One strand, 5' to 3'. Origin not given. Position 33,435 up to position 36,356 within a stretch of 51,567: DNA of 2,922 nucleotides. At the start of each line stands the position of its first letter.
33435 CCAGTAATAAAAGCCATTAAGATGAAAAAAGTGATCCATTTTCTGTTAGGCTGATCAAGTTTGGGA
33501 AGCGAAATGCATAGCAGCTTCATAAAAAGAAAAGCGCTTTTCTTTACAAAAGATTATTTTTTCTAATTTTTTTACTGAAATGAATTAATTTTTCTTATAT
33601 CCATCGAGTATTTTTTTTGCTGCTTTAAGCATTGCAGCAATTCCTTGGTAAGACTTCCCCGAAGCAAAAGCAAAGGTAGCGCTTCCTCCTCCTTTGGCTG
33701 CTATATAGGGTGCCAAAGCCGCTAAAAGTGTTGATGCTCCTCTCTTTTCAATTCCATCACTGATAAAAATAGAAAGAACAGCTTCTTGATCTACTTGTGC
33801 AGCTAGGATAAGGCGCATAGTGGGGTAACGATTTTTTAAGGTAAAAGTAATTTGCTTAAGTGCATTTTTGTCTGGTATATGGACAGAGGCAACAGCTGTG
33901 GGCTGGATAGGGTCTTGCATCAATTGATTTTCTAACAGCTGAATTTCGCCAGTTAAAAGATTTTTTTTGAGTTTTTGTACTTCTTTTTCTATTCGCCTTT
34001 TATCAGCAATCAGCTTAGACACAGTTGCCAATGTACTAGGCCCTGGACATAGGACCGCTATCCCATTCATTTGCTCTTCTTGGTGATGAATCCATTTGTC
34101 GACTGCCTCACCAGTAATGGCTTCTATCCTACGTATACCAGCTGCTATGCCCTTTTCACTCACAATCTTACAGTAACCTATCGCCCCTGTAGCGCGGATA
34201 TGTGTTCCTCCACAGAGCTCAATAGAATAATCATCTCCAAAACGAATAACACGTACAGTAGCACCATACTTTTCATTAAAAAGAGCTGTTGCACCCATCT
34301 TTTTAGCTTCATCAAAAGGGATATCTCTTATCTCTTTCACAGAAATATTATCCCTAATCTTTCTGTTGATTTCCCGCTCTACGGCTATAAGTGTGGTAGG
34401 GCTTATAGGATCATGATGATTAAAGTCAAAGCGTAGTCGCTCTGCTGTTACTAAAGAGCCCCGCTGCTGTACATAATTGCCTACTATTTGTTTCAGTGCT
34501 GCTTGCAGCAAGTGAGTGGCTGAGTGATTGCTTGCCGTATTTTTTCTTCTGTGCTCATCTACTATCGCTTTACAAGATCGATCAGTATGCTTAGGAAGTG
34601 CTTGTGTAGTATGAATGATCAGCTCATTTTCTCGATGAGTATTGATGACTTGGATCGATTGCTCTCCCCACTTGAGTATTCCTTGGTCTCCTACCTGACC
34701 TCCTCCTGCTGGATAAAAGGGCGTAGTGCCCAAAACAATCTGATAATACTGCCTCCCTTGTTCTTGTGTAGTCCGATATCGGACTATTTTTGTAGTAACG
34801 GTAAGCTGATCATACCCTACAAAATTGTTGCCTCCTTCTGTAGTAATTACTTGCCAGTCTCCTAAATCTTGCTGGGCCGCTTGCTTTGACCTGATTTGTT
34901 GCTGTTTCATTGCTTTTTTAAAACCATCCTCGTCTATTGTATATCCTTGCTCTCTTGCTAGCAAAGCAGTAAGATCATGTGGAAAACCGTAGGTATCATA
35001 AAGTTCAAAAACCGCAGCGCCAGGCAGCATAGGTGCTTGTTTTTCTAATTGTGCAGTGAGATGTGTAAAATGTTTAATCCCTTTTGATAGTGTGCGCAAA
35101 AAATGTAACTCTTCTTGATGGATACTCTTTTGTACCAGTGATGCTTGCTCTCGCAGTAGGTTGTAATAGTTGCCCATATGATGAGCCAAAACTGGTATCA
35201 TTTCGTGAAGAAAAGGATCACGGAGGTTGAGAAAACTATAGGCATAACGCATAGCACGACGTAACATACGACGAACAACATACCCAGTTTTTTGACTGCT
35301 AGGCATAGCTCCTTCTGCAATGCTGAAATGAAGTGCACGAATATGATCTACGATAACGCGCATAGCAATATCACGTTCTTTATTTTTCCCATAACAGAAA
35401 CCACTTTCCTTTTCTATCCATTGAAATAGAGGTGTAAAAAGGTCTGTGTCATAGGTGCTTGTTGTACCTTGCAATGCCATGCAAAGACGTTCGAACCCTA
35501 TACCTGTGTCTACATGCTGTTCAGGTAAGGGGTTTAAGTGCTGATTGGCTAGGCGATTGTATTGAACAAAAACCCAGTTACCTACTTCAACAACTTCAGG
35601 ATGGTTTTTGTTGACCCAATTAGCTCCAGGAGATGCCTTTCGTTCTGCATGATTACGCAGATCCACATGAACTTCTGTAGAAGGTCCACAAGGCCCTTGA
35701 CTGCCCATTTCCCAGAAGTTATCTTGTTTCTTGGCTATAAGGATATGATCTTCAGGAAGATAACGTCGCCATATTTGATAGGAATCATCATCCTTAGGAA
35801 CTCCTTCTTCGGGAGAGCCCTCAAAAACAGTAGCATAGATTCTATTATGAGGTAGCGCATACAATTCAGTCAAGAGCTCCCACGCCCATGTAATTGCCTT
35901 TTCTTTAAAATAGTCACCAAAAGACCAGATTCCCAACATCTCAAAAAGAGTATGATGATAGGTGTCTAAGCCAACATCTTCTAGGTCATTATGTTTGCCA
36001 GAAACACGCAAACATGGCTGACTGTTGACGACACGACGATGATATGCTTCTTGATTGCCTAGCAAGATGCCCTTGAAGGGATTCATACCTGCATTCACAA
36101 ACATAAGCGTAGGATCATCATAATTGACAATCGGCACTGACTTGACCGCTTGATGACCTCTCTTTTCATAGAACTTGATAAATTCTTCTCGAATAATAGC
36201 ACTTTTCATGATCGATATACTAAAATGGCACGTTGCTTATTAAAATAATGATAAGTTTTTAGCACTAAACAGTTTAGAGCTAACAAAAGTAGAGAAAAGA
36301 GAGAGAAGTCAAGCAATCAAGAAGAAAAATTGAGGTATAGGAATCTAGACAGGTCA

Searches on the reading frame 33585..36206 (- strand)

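Call 83: search_protein_families(library=pfam, proteins=[window:33585-36206:-], max_evalue=0.00001)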
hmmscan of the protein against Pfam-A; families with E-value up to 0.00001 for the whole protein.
window:33585-36206:- (873 aa): 2 families
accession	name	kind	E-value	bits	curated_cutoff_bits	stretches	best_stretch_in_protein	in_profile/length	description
PF01411.24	tRNA-synt_2c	-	1.5e-176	588.6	30.3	1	5-537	2-534/552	tRNA synthetases class II (A)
PF07973.19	tRNA_SAD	-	2.7e-15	56.5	24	1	651-695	1-44/44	Threonyl and Alanyl tRNA synthetase second additional domain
